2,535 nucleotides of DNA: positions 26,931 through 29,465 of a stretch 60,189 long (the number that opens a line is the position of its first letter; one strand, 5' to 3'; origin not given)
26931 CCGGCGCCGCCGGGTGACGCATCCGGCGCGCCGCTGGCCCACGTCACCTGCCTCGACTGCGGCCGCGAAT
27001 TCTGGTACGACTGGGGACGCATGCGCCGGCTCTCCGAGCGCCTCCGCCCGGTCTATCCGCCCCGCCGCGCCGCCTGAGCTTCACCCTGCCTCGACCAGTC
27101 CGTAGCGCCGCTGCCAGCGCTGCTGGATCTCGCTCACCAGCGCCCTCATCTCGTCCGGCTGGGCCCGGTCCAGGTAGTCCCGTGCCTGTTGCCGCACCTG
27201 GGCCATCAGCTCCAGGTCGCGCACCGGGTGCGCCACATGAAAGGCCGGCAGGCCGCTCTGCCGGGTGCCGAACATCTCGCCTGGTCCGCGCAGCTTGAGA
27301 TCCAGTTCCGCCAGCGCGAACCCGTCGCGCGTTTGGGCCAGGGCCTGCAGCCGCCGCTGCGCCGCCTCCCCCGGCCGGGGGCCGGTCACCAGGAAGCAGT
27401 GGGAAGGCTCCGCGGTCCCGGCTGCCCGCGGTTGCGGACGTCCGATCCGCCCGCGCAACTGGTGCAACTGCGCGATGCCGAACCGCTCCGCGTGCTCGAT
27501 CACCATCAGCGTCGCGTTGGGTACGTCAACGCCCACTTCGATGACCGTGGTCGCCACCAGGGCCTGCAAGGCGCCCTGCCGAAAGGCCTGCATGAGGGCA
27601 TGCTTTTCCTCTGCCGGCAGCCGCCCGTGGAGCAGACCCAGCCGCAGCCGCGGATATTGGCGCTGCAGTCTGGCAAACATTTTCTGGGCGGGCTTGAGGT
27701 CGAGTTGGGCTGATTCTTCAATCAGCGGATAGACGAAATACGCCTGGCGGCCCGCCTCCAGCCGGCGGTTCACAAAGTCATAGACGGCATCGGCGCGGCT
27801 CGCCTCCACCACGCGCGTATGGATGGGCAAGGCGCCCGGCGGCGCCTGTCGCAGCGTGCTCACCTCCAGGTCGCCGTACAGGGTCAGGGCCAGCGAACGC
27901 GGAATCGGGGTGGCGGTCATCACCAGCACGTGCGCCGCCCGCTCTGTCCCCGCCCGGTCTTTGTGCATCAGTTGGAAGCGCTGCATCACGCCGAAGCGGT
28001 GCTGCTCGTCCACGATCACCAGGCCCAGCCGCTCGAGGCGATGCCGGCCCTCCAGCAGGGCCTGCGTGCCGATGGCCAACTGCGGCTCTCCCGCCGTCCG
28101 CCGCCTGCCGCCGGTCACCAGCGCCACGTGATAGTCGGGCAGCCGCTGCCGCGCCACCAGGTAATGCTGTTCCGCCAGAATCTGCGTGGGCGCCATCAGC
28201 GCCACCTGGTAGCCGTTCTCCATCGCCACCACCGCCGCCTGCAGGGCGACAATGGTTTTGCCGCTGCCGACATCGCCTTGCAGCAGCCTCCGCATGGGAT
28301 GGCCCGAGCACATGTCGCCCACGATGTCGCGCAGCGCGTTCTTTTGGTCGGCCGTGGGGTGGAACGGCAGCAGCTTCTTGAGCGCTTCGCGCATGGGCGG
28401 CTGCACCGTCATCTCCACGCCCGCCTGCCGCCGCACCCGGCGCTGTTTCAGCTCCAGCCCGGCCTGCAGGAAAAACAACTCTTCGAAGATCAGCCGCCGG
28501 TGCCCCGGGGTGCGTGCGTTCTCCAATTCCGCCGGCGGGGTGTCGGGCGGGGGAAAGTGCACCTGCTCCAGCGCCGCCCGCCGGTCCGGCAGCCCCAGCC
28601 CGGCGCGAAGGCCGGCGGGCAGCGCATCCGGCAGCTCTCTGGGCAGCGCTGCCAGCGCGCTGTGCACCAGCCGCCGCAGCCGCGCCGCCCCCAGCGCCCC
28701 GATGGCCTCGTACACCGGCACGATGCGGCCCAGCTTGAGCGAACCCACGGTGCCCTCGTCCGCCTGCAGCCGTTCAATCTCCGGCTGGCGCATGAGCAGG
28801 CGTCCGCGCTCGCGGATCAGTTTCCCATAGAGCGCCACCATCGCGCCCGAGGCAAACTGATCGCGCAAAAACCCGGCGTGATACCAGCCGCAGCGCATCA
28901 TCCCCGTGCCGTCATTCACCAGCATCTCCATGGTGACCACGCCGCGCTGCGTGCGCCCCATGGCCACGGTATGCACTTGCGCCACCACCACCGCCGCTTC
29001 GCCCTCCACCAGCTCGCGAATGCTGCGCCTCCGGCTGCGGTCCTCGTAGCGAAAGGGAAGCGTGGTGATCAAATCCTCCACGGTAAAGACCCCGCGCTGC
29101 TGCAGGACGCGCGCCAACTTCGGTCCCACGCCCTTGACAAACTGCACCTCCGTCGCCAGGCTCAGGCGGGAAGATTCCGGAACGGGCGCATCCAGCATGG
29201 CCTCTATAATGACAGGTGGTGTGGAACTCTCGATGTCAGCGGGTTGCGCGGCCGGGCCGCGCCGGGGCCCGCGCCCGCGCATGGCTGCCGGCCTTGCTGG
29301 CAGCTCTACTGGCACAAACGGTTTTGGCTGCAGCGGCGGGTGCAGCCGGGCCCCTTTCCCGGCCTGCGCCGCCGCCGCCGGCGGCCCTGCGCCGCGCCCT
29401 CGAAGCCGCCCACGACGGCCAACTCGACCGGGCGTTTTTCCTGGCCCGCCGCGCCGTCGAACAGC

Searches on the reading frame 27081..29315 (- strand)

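Call 75: search_protein_families(library=pfam, proteins=[window:27081-29315:-], max_evalue=0.001)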
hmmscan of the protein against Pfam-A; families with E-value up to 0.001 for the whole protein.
window:27081-29315:- (744 aa): 7 families
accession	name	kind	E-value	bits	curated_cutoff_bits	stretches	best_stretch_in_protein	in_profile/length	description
PF00270.35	DEAD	-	1.4e-20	74.1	26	1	322-474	2-163/167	DEAD/DEAH box helicase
PF17191.10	RecG_wedge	-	1.5e-17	64.1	23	1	56-222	1-160/162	RecG wedge domain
PF00271.37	Helicase_C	-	2.4e-16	60.4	23.5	1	520-627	13-109/110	Helicase conserved C-terminal domain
PF19833.4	RecG_dom3_C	-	2.1e-11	44.2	26.8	1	662-719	1-59/87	ATP-dependent DNA helicase RecG, domain 3, C-terminal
PF04851.21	ResIII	-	1.1e-10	42.1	22.5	1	319-470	3-162/164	Type III restriction enzyme, res subunit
PF22590.2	Cas3-like_C_2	-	1.4e-06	29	27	1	541-627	13-104/106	CRISPR-associated nuclease/helicase Cas3, C-terminal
PF13604.12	AAA_30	-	2.6e-06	27.8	27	1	322-452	4-111/191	AAA domain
